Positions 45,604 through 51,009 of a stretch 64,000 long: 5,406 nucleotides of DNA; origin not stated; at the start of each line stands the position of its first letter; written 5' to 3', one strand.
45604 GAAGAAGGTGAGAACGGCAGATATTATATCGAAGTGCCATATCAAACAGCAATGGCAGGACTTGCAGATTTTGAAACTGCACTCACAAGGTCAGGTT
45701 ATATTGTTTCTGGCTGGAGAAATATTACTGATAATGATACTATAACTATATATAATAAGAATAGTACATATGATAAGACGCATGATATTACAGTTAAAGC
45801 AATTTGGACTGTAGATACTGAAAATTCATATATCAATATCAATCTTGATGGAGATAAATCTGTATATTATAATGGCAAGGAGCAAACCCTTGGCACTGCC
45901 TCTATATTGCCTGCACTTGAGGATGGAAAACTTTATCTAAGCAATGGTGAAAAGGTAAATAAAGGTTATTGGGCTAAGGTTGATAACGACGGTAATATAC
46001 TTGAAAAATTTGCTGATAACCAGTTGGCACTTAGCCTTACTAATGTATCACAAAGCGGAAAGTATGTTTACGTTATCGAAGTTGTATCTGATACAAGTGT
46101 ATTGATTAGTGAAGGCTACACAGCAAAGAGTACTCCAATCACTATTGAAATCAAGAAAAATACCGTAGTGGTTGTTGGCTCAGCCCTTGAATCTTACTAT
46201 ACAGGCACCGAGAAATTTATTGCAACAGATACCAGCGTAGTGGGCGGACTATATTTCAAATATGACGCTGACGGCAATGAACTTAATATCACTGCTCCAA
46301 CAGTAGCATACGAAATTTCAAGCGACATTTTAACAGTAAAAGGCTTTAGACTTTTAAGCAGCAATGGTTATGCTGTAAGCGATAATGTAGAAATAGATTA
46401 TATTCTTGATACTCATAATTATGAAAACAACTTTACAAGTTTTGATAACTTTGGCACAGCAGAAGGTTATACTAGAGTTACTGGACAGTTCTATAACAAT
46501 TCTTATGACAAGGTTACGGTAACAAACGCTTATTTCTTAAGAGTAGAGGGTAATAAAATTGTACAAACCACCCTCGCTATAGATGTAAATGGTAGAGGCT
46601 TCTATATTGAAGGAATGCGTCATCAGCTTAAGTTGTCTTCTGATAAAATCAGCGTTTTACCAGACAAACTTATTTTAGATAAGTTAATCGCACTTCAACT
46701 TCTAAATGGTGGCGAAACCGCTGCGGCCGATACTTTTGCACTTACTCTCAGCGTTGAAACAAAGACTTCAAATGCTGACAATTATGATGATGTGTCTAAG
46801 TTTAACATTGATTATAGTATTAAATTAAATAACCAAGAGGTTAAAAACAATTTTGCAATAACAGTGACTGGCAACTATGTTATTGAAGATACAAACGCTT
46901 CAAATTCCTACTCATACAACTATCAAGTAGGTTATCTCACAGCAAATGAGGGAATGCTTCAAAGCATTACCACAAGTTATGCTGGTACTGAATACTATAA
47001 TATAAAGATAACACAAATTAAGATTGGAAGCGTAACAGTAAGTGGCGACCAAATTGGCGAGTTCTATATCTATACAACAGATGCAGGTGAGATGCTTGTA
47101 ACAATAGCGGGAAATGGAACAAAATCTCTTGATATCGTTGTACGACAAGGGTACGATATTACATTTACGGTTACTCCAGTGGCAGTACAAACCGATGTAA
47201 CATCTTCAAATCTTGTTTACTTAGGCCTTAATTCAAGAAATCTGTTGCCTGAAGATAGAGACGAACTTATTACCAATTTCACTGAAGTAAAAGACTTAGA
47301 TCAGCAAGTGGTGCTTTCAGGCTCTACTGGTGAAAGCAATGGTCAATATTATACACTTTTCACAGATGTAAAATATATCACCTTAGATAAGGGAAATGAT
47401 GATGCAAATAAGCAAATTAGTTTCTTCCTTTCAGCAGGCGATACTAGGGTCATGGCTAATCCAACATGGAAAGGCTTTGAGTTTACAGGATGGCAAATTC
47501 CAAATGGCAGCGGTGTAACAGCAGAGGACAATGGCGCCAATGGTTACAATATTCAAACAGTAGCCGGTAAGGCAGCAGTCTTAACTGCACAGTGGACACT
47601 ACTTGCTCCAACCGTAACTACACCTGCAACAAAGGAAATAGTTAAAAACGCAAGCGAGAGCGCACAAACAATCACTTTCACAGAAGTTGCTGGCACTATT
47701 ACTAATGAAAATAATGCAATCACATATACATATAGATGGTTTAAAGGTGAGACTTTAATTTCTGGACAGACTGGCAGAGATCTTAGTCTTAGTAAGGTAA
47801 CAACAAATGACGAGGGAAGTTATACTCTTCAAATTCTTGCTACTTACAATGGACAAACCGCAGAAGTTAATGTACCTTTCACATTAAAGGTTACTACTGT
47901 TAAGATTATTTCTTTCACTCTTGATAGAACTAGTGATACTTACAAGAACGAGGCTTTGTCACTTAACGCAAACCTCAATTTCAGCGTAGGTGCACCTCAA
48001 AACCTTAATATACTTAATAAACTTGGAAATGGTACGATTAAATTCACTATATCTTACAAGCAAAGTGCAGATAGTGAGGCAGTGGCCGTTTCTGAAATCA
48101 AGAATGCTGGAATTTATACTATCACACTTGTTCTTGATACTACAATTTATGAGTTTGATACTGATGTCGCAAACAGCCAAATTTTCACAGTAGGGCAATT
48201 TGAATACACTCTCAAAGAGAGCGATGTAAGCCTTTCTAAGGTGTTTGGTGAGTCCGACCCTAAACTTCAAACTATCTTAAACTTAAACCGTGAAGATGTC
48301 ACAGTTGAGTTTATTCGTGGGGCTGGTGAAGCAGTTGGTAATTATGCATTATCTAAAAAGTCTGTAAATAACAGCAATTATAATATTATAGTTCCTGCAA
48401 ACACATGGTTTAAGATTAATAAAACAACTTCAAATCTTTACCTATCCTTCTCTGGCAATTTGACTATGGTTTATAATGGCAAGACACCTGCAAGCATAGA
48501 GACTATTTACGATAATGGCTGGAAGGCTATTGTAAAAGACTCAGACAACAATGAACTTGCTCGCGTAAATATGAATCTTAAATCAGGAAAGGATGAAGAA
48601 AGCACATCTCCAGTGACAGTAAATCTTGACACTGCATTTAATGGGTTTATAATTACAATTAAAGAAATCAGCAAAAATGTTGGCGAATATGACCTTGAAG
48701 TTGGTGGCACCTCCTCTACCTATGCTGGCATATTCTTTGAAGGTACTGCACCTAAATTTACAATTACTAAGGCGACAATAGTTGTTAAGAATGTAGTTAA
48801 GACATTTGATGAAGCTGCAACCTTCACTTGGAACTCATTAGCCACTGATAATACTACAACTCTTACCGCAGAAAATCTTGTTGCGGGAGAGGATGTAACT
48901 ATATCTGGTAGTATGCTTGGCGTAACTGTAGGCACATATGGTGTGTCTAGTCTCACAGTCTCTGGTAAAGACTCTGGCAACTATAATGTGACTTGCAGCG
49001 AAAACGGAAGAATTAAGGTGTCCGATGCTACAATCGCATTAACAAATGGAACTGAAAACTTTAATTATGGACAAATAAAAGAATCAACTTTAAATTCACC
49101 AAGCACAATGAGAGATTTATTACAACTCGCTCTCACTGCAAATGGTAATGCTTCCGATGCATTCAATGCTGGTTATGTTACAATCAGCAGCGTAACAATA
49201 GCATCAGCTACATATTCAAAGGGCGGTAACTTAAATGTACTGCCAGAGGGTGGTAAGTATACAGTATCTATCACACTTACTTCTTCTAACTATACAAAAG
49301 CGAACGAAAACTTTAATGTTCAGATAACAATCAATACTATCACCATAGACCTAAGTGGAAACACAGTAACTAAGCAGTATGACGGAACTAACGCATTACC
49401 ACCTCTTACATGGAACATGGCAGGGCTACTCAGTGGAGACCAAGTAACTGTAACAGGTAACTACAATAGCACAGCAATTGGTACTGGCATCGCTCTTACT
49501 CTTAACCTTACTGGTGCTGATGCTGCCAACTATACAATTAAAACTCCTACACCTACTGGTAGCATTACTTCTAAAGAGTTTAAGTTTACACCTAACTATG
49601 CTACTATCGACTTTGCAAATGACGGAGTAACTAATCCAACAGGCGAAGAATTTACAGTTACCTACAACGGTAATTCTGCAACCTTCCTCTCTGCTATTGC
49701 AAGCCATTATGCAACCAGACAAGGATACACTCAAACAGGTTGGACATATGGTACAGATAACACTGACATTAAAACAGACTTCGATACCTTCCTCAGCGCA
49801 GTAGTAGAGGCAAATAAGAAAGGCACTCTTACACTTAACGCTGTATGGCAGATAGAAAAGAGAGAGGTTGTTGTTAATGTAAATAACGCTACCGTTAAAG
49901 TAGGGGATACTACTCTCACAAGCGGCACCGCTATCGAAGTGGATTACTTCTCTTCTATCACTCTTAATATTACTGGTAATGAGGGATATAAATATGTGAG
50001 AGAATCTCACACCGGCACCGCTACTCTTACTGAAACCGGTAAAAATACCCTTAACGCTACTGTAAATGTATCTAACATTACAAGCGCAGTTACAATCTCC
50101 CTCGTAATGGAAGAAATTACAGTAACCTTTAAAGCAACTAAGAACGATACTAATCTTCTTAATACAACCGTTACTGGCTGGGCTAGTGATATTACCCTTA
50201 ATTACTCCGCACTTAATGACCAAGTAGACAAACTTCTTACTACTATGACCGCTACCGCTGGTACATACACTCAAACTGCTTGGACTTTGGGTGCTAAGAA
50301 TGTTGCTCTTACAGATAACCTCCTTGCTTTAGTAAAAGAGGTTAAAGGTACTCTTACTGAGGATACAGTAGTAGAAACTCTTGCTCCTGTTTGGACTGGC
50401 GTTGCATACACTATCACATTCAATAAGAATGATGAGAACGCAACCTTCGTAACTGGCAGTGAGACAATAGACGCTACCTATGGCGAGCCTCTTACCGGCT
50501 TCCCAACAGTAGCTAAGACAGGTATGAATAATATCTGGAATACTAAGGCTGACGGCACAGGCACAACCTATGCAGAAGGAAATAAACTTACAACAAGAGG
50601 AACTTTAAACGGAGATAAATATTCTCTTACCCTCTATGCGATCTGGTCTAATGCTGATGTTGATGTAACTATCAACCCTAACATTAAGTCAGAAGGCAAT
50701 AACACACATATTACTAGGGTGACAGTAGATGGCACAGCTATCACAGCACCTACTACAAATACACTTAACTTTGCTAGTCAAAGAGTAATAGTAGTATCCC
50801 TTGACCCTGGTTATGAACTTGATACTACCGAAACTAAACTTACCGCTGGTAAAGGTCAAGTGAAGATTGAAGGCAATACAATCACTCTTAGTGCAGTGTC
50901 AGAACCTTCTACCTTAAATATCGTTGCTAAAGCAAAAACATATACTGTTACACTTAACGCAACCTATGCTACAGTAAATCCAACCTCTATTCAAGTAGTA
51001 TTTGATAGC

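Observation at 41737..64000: A giant gene of at least 22.3 kb (at least 7,421 codons) that is missing from the ORF track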

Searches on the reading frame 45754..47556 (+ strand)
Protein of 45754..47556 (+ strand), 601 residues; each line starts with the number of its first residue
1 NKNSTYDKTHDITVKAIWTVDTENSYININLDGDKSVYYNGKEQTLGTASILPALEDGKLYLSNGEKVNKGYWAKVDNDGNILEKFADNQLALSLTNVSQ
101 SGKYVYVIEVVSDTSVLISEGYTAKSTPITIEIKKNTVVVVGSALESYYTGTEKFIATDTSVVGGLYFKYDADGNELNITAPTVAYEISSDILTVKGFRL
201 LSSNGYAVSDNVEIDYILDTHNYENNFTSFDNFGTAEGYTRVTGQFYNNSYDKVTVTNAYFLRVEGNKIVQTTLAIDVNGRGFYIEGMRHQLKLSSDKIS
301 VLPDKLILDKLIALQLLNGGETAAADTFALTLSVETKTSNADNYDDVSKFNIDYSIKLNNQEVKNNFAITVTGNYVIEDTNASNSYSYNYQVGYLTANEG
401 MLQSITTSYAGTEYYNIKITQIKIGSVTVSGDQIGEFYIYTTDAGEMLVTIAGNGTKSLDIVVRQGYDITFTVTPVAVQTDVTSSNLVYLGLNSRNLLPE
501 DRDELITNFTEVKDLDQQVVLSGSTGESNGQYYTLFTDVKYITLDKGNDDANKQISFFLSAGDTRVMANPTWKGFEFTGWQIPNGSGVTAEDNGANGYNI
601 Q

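Call 70: predict_structure(alignment_id=A3)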
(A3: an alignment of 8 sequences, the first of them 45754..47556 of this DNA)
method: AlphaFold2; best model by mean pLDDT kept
length: 601 residues; sequences in the alignment: 8
mean_pLDDT: 50.8   pTM: 0.35
mean pLDDT of the five models: 50.8, 47.3, 46.2, 45.7, 42.4
residues with pLDDT >= 90: 0; 70-90: 144; 50-70: 136; < 50: 321
segments of 3 or more residues with pLDDT < 50: 1-10, 51-60, 79-81, 84-89, 116-118, 137-166, 178-382, 481-484, 496-499, 513-516, 524-527, 550-553, 569-601
pLDDT, mean of each block of 10 residues (from residue 1): 30 57 62 70 59 38 60 67 48 69 79 55 78 58 36 36 45 53 38 27 29 27 32 34 43 42 32 29 25 23 26 24 31 31 33 39 40 35 68 76 65 76 85 81 77 84 77 74 60 56 60 52 54 76 61 65 61 38 34 30 29
secondary structure, 60 per line:
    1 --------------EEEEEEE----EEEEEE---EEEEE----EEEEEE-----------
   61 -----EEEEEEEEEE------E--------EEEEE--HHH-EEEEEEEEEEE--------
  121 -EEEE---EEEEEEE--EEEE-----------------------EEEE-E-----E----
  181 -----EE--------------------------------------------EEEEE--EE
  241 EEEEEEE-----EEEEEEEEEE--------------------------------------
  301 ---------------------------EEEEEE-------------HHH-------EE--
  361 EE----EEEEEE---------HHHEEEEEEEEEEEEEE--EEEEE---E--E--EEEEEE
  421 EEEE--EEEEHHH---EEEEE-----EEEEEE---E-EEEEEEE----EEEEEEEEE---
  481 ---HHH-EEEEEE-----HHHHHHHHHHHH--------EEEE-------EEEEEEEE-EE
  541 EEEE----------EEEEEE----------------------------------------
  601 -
elements in order: E15-21 E26-31 E35-39 E44-49 E66-75 E91-95 E102-112 E122-125 E129-135 E138-141 E165-168 E232-236 E239-247 E253-262 E328-333 E367-372 E385-398 E401-405 E415-424 E427-430 E437-441 E447-452 E458-464 E469-477 E488-493 H499-510 E519-522 E530-537 E539-544 E555-560

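Call 73: fold_search(model_id=the predicted structure, library=pdb)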
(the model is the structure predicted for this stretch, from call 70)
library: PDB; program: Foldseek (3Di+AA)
matches with E <= 10: 1357; with E <= 0.001: 0
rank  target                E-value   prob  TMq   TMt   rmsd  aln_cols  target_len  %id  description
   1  1hxm_A                6.6e-03  0.91  0.13  0.31  17.6       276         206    8  Crystal Structure of a Human Vgamma9/Vdelta2 T Cell Receptor (released 2001-06-20)
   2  9eti_R                7.4e-03  1.00  0.12  0.31   5.5       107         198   14  Complex structure of IL-36R D1-D2 domain with 36R-D481 and BI655130 Fab (released 2025-02-26)
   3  5b5k                  7.4e-03  0.99  0.12  0.26   8.5       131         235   11  Crystal structure of Izumo1, the mammalian sperm ligand for egg Juno (released 2016-07-06)
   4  2jll                  9.6e-03  0.38  0.11  0.16  27.5       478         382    8  Crystal structure of NCAM2 IgIV-FN3II (released 2009-11-17)
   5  5jk9_A                1.2e-02  0.96  0.11  0.24   8.9       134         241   12  Crystal structure of human IZUMO1 (released 2016-06-22)
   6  5jk9_F                1.4e-02  0.94  0.11  0.23   9.1       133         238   11  Crystal structure of human IZUMO1 (released 2016-06-22)
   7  5jkc_A                1.5e-02  0.92  0.11  0.23   9.2       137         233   11  Crystal structure of human IZUMO1-JUNO complex (crystal form 1) (released 2016-06-22)
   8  5jk9_E                1.5e-02  0.95  0.11  0.25   8.7       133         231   12  Crystal structure of human IZUMO1 (released 2016-06-22)
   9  5jk9_C                1.6e-02  0.91  0.11  0.22   9.3       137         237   12  Crystal structure of human IZUMO1 (released 2016-06-22)
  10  5k6w_A                1.6e-02  0.15  0.10  0.13  37.3       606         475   10  Sidekick-1 immunoglobulin domains 1-5 (released 2016-09-28)
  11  8ye4_G                1.9e-02  0.95  0.13  0.38  18.7       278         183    8  The complex of TCR NYN-I and HLA-A24 bound to SARS-CoV-2 Spike448-456 peptide NYNYLYRLF (released 2024-08-21)
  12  5t4n_B                2.1e-02  0.10  0.08  0.13  39.6       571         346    9  Crystal Structure of Human Protocadherin-15 EC3-5 D414A Variant (released 2017-02-22)
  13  8tbq_P                2.5e-02  0.99  0.11  0.39   7.3       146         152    7  The crystal structure of human VISTA extra cellular domain in complex with Fab fragment of pH-selective anti-VISTA ant (released 2024-03-20)
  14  6c61_A                2.9e-02  0.92  0.14  0.35  18.6       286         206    8  MHC-independent T-cell receptor B12A (released 2019-01-30)
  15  8es8_A                2.9e-02  0.84  0.13  0.28  18.1       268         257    8  CryoEM structure of PN45545 TCR-CD3 in complex with HLA-A2 MAGEA4 (230-239) (released 2023-05-03)
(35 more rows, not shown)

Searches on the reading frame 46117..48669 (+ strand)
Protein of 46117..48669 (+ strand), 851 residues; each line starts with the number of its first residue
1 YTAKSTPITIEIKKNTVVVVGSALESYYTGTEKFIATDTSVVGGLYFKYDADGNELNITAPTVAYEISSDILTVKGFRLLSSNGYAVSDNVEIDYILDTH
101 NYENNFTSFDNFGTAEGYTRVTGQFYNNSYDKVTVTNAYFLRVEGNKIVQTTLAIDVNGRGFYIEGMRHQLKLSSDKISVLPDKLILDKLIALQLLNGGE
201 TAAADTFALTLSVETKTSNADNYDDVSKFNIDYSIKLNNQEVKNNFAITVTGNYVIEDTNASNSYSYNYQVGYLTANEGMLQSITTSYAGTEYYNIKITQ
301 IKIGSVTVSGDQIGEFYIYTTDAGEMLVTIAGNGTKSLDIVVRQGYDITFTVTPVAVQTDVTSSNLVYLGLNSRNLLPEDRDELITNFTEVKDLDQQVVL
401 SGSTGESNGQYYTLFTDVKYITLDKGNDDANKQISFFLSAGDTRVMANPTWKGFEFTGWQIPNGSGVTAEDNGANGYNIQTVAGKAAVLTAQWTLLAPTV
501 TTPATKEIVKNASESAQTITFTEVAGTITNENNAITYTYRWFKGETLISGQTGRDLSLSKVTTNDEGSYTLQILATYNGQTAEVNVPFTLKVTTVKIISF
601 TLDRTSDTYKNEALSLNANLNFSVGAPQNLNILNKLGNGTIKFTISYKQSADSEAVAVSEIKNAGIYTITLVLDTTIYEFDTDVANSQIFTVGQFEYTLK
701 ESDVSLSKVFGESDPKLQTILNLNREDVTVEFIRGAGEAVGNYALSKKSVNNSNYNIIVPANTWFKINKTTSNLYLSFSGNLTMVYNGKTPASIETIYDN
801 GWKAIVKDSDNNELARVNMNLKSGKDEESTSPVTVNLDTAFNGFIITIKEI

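Call 13: search_protein_families(library=pfam, proteins=[window:46117-48669:+], max_evalue=1)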
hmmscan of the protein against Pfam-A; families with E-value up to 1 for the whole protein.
window:46117-48669:+ (851 aa): 5 families
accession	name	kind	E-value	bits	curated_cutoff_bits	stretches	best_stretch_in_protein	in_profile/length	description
PF18676.6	MBG_2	-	1.4e-05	26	25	1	707-759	9-66/72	MBG domain (YGX type)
PF13895.12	Ig_2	-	0.013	16.2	27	1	536-592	28-79/79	Immunoglobulin domain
PF13927.12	Ig_3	-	0.025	15.5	30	1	538-571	32-74/78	Immunoglobulin domain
PF25059.1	FN3_DSCAM-DSCAML_C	-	0.045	14.5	39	1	641-695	21-75/89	DSCAM/DSCAML C-terminal Fn3-like domain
PF14564.11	Membrane_bind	-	0.17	12.8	25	0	350-403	18-71/110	Membrane binding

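Call 67: search_protein_families(library=ncbifam, proteins=[window:46117-48669:+], max_evalue=0.01)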
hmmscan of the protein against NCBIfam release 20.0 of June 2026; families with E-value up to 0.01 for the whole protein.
window:46117-48669:+ (851 aa): 0 families

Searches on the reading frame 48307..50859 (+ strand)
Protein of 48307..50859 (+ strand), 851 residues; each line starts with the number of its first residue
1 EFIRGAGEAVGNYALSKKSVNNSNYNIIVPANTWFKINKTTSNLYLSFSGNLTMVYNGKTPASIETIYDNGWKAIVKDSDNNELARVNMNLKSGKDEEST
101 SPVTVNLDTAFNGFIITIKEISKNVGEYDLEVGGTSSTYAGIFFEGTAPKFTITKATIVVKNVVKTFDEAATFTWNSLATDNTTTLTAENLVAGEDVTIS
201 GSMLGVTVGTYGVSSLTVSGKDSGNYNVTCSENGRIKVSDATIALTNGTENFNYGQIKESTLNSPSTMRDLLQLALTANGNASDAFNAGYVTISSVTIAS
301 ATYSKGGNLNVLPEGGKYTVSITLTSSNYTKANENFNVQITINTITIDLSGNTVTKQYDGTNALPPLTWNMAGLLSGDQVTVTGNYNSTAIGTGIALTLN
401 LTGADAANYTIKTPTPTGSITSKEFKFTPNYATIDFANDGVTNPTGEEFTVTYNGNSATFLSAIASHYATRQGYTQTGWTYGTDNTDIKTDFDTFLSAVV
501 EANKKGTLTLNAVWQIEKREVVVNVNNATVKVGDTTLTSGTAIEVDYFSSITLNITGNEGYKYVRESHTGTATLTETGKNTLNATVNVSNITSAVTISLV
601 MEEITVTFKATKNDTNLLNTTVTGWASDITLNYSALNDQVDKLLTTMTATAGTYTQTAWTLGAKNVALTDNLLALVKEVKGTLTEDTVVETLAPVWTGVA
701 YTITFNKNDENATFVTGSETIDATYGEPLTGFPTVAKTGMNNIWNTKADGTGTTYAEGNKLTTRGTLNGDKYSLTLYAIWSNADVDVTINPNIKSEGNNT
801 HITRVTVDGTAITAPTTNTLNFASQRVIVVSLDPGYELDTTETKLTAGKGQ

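Call 13: search_protein_families(library=pfam, proteins=[window:48307-50859:+], max_evalue=1)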
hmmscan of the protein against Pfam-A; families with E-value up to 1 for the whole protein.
window:48307-50859:+ (851 aa): 3 families
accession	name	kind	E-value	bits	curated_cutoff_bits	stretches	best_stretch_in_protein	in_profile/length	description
PF18657.6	YDG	-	1.3e-11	45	25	2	352-415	11-84/85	YDG domain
PF18676.6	MBG_2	-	0.037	15.1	25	3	4-29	41-66/72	MBG domain (YGX type)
PF02221.20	E1_DerP2_DerF2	-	0.49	11.2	22.7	0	290-362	14-75/133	ML domain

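Call 67: search_protein_families(library=ncbifam, proteins=[window:48307-50859:+], max_evalue=0.01)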
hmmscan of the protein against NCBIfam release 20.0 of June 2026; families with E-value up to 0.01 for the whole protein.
window:48307-50859:+ (851 aa): 0 families
